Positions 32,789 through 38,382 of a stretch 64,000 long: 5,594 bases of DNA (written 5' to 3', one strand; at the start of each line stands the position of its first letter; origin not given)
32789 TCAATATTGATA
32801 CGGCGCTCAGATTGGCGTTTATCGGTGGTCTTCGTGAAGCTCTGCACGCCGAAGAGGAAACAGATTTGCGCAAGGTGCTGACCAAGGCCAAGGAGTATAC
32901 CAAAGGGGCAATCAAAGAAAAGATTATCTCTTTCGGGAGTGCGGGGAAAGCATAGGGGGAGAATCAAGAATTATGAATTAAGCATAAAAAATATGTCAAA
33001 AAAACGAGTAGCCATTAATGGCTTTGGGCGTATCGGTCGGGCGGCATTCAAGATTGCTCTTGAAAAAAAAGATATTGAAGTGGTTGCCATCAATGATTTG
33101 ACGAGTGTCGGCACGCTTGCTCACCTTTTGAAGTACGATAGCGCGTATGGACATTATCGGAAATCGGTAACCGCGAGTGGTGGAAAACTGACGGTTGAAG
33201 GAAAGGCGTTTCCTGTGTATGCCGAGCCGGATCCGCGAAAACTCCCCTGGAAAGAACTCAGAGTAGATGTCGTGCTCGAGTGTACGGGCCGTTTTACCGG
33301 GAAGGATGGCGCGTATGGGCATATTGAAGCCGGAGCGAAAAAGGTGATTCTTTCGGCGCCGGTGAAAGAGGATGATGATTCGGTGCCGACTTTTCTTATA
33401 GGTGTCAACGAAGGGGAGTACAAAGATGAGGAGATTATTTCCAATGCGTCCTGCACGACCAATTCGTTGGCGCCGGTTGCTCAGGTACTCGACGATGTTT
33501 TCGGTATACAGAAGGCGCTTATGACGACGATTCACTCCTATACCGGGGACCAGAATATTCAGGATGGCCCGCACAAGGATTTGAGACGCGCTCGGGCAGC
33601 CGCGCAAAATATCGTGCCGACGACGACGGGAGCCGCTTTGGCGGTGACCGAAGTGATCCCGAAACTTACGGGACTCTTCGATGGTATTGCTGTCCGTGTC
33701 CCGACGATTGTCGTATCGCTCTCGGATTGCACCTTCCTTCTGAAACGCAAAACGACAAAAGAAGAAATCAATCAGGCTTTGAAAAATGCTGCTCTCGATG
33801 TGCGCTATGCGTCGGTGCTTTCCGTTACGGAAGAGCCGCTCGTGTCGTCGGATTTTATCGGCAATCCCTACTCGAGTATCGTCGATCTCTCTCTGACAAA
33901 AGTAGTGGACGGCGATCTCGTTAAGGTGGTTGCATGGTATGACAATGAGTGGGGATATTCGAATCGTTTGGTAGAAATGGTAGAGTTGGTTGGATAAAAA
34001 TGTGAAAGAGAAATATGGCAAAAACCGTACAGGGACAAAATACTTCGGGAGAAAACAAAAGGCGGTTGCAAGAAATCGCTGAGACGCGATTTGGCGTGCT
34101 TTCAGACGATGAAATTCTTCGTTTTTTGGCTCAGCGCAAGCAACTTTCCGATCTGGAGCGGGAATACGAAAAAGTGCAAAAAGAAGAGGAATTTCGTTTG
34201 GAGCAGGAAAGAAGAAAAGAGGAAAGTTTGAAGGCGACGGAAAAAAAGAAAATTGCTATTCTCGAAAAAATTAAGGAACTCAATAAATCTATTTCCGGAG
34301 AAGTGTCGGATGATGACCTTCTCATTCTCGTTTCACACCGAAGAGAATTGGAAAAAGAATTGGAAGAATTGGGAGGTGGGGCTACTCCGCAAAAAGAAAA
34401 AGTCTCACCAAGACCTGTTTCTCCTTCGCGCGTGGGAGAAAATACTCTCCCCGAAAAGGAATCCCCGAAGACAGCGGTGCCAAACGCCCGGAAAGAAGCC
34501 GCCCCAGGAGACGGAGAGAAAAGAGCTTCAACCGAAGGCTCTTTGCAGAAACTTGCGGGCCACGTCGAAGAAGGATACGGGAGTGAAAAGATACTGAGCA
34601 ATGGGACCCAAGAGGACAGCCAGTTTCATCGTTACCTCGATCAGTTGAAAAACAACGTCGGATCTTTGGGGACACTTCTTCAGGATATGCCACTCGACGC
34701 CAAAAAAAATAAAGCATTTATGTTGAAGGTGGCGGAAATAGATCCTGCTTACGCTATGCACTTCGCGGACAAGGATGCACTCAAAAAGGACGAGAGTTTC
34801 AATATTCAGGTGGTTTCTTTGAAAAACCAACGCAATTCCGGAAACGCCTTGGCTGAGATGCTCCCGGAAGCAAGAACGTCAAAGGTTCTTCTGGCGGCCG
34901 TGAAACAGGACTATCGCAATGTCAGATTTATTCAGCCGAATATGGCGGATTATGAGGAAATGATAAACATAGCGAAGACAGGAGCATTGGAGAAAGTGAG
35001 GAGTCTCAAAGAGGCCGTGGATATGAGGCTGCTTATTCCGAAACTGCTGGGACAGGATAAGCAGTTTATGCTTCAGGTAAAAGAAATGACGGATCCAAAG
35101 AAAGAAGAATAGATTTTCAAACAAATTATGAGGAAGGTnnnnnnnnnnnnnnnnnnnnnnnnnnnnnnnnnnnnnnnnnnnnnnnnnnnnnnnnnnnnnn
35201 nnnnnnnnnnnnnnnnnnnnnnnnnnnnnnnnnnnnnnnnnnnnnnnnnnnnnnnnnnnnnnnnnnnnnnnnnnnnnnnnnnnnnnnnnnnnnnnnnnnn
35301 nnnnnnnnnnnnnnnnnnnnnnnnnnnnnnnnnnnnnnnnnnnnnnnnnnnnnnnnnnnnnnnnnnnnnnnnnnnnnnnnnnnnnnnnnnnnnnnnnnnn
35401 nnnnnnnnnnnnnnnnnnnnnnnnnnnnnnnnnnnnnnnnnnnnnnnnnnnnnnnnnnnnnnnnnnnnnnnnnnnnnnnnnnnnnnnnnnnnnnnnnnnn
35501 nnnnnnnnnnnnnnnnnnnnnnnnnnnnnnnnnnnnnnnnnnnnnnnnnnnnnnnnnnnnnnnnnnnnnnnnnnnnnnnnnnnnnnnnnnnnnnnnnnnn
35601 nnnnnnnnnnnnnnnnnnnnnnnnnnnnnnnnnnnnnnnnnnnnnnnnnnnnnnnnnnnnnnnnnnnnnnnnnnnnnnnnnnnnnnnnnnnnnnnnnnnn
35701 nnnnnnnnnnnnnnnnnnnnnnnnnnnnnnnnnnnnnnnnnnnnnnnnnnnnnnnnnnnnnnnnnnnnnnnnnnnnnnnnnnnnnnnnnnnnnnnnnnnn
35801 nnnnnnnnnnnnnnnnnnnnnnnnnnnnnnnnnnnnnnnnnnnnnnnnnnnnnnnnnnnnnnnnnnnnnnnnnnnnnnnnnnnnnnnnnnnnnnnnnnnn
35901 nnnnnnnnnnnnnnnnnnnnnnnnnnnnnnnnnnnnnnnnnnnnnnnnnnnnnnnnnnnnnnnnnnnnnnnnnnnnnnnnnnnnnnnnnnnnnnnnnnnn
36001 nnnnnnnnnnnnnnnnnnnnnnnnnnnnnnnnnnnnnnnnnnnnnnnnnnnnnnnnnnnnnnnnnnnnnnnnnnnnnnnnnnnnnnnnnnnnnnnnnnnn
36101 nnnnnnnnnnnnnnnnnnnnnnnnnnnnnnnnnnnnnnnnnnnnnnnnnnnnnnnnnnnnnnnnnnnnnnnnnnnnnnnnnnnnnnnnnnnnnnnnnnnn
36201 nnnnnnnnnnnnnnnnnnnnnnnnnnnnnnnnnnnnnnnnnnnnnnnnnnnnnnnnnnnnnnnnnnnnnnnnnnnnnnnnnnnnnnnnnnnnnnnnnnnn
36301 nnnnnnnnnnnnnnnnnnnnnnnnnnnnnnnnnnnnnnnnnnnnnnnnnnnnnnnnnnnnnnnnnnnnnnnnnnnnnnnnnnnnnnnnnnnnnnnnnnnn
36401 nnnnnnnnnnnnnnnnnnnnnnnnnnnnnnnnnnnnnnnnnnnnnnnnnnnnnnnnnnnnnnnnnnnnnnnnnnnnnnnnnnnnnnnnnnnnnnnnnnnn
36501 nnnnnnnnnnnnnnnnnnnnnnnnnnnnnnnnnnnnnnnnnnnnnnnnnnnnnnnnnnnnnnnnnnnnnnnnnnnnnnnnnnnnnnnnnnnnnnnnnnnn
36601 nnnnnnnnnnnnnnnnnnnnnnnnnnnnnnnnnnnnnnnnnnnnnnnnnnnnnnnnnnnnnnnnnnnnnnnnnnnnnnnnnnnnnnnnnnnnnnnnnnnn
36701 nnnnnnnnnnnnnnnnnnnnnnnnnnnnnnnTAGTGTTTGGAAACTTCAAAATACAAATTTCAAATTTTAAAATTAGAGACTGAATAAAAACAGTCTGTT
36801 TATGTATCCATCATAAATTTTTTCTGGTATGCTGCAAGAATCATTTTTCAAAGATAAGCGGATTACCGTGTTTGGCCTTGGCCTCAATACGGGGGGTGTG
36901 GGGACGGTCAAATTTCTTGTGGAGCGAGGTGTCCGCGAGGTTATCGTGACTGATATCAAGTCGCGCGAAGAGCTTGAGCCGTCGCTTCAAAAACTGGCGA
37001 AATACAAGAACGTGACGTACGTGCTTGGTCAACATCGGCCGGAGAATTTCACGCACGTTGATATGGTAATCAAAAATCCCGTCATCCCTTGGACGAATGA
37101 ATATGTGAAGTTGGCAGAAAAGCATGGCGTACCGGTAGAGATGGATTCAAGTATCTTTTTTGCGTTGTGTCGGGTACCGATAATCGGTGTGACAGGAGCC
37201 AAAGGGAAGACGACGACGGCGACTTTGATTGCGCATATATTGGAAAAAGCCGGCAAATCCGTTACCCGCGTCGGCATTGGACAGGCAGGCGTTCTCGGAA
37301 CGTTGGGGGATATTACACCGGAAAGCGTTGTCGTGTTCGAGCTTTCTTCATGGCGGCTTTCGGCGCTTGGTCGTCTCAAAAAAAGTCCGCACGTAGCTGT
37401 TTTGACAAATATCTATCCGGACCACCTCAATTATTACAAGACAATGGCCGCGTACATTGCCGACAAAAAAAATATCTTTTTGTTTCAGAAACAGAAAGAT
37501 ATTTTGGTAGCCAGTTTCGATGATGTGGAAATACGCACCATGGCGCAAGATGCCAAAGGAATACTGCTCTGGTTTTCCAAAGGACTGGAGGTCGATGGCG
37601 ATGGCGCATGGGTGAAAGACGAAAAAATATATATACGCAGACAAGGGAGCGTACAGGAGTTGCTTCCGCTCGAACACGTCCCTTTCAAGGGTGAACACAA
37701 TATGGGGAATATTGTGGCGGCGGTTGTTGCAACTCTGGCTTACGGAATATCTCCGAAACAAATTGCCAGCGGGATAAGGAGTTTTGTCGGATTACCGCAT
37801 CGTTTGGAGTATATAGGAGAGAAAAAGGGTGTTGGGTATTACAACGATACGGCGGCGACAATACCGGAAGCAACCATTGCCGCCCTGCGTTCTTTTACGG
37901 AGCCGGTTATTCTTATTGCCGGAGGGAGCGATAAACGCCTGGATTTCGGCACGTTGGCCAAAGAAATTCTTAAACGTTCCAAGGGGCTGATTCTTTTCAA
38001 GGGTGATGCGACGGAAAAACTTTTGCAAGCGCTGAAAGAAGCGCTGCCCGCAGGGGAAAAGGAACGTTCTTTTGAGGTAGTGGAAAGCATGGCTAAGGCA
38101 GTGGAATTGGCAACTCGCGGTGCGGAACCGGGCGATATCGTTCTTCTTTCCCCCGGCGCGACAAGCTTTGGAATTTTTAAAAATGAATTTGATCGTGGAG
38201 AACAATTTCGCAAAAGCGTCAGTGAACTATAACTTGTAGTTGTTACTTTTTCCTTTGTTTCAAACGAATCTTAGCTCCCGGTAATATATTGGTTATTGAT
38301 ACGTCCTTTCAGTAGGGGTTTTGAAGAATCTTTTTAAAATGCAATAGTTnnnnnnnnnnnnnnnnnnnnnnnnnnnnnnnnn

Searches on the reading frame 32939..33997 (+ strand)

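Call 58: search_protein_families(library=pfam, max_evalue=0.001, proteins=[window:32939-33997:+])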
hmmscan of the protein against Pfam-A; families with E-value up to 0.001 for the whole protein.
window:32939-33997:+ (352 aa): 2 families
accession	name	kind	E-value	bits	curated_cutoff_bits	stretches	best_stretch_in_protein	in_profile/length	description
PF02800.25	Gp_dh_C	-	9.5e-62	207.7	24.4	1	177-334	1-158/158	Glyceraldehyde 3-phosphate dehydrogenase, C-terminal domain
PF00044.30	Gp_dh_N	-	3.6e-37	127.1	31.7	1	23-121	2-100/101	Glyceraldehyde 3-phosphate dehydrogenase, NAD binding domain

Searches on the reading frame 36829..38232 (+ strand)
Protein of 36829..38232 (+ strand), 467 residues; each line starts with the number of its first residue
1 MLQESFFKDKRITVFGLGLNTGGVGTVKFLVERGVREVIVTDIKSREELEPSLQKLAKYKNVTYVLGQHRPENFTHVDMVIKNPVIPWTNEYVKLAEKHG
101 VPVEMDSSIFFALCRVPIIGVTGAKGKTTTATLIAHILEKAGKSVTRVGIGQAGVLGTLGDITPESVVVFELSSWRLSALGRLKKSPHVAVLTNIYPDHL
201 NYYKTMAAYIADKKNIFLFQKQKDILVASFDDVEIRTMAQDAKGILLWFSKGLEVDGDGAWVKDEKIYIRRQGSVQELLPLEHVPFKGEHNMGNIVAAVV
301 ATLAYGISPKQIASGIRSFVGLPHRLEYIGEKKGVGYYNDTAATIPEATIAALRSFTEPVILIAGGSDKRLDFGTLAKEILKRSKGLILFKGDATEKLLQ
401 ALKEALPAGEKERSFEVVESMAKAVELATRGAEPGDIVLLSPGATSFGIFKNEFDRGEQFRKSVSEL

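Call 58: search_protein_families(library=pfam, max_evalue=0.001, proteins=[window:36829-38232:+])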
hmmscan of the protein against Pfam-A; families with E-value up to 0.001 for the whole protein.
window:36829-38232:+ (467 aa): 4 families
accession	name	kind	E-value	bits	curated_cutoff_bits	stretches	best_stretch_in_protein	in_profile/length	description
PF08245.18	Mur_ligase_M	-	2.9e-29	102.9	24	1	121-301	1-199/200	Mur ligase middle domain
PF02875.26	Mur_ligase_C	-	4.7e-16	60.2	28.4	1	324-442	1-125/127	Mur ligase, glutamate ligase domain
PF21799.2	MurD-like_N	-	2.6e-09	37.7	27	1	10-103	1-86/88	Mur ligase MurD-like, N-terminal domain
PF07755.17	DUF1611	-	0.00077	19.4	25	0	115-169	14-68/201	Domain of unknown function (DUF1611_C) P-loop domain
